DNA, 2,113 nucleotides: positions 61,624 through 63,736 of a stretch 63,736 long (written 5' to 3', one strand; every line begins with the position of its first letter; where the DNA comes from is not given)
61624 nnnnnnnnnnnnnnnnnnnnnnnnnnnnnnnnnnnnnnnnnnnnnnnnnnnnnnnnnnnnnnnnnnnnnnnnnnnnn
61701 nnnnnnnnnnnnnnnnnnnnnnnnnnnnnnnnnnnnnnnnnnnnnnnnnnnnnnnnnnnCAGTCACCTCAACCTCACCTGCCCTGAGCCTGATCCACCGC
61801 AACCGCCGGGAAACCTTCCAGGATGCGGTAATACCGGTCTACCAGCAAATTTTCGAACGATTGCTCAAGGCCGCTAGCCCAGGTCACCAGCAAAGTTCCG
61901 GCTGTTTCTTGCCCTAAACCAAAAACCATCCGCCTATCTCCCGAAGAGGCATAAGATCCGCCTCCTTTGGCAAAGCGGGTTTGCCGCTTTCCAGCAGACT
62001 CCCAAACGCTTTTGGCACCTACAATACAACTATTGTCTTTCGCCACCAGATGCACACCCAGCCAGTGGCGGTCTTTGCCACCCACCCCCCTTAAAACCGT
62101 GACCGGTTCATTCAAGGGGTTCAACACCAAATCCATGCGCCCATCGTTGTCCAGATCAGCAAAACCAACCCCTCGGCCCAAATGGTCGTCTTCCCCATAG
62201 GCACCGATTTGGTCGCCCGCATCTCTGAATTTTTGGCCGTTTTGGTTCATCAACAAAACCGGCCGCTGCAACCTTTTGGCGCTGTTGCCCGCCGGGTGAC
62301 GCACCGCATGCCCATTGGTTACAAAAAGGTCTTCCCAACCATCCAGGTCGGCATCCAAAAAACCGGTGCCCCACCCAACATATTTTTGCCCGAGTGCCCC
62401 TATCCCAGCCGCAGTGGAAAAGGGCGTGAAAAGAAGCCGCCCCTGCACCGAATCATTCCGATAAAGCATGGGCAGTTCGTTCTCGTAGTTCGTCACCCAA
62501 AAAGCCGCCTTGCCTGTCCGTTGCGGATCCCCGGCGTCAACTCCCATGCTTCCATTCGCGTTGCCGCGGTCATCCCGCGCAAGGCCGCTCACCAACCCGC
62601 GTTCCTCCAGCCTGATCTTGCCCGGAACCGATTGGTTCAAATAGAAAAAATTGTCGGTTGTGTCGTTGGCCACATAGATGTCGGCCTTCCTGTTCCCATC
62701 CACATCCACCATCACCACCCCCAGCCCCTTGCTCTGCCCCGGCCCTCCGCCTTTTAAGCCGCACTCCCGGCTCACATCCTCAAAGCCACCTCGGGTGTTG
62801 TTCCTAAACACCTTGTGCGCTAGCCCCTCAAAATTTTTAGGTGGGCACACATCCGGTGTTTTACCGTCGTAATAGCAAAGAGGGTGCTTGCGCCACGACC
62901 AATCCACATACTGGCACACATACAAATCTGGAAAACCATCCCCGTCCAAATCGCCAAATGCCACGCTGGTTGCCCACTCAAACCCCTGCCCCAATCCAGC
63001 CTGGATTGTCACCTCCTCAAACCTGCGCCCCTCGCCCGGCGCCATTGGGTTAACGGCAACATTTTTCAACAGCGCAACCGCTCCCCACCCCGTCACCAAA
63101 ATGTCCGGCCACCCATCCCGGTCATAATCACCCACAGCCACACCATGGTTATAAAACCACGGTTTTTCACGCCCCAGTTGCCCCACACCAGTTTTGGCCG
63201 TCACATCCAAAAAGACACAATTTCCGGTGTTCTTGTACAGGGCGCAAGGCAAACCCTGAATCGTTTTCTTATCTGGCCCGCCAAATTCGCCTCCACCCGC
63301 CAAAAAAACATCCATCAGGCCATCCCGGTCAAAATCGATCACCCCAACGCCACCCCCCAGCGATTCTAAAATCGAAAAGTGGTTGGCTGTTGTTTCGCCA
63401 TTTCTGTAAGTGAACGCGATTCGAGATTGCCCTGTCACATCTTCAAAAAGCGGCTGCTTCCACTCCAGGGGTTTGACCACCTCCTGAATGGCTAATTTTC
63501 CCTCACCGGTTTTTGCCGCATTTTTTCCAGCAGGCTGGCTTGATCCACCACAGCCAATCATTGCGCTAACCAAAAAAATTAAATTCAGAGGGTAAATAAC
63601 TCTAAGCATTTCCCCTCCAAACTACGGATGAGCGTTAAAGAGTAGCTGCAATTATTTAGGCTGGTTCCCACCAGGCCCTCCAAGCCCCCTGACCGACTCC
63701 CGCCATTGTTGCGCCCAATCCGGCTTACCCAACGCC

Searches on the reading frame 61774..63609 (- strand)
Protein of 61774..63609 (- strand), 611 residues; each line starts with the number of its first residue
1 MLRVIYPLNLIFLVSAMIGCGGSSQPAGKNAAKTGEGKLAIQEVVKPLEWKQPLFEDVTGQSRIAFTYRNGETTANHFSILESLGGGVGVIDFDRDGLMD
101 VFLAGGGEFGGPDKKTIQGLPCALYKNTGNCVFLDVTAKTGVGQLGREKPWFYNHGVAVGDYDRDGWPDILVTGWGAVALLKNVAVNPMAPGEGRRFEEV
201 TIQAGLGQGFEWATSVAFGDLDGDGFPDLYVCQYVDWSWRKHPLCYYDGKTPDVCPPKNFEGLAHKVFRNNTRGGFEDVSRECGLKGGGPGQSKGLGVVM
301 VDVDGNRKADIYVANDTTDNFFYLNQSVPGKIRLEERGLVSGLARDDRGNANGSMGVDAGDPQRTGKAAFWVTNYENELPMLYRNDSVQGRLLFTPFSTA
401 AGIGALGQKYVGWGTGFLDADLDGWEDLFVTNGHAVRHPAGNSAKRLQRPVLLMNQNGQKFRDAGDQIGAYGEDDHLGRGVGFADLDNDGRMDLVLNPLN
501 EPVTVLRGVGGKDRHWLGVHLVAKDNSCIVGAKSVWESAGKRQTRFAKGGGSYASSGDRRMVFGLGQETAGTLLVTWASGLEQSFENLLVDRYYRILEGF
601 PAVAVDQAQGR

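Call 57: search_protein_families(library=pfam, proteins=[window:61774-63609:-], max_evalue=0.00001)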
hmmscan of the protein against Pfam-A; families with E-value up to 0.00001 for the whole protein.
window:61774-63609:- (611 aa): 3 families
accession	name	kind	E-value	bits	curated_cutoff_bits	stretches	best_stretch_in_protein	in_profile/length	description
PF13517.12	FG-GAP_3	-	8e-27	94.1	26.9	2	92-172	1-61/61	FG-GAP-like repeat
PF01839.29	FG-GAP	-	3.6e-14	52.7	22.1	0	213-231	2-20/37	FG-GAP repeat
PF07593.17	UnbV_ASPIC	-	3.4e-11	43.3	23.4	1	536-594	8-67/68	ASPIC and UnbV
